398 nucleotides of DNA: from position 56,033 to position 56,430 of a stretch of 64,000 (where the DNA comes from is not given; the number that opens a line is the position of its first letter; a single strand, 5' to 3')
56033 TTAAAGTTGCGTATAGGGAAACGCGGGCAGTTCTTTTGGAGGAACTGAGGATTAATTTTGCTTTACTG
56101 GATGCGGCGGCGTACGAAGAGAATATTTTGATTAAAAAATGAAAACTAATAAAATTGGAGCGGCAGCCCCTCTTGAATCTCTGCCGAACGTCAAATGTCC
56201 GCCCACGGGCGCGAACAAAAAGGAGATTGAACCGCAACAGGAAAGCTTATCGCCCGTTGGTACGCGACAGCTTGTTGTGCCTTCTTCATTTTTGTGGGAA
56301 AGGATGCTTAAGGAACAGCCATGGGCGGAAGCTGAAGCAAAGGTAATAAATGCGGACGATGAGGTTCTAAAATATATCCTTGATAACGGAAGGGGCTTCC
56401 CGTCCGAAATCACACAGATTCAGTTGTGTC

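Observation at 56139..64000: Array of at least 12 attC-like structured repeats, one per small minus-strand gene: an integron-like cassette array in a phage-like genome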

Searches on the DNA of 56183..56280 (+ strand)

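Call 22: build_rna_model(alignment_id=A1, structure=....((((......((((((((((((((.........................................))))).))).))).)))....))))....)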
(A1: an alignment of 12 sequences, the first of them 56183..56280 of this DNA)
Model R1 built from alignment A1 (12 sequences, 98 columns); structure: as given.
model positions 97; base pairs 18; branch points 0; effective number of sequences 2.54; information 0.59 bits per position. Calibrated on 0.2 Mb of random sequence (short: E-values are rough).
structure used (alignment columns):
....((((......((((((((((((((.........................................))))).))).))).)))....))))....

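Call 23: search_with_rna_model(model_id=R1, sources=[window, L001, L002, L003, L004], max_evalue=1)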
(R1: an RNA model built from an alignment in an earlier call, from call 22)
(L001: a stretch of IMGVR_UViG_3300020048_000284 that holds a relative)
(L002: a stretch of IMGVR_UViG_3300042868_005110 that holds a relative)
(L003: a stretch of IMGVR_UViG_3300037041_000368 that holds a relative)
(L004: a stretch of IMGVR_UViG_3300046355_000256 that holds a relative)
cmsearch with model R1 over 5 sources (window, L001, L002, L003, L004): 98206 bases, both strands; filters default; matches with E-value up to 1: 29.
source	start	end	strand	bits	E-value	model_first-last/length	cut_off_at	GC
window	56919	57016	+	103.3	2.6e-29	1-97/97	no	0.54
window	61500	61597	+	103.2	2.8e-29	1-97/97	no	0.56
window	56183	56280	+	101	1.4e-28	1-97/97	no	0.56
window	59268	59365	+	98.8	6.4e-28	1-97/97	no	0.57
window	60469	60564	+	98.2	9.9e-28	1-97/97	no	0.57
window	63544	63639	+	97.4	1.8e-27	1-97/97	no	0.56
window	2822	2917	+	93.8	2.3e-26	1-97/97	no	0.62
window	61989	62086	+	93.7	2.6e-26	1-97/97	no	0.63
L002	3373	3468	-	93.1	3.9e-26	1-97/97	no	0.59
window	57552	57647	+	88.1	1.4e-24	1-97/97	no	0.64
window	63000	63094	+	87.9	1.7e-24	1-97/97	no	0.57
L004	1711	1806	-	87.7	1.9e-24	1-97/97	no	0.57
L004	595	692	-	86.3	5e-24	1-97/97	no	0.58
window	62483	62577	+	86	6.4e-24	1-97/97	no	0.61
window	4149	4244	+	60.8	4.6e-16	1-97/97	no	0.55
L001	48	177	+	53.6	7.9e-14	1-97/97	no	0.59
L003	1834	1963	+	53.6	7.9e-14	1-97/97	no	0.59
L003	2391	2485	+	45.4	2.9e-11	1-97/97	no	0.56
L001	605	699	+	43.5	1.1e-10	1-97/97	no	0.55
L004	3513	3608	-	39.8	1.6e-09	1-97/97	no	0.52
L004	75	161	-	37.2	1.1e-08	1-97/97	no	0.57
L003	1460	1552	+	34.9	5.4e-08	1-97/97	no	0.61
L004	1022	1113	-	30.5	1.2e-06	1-97/97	no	0.65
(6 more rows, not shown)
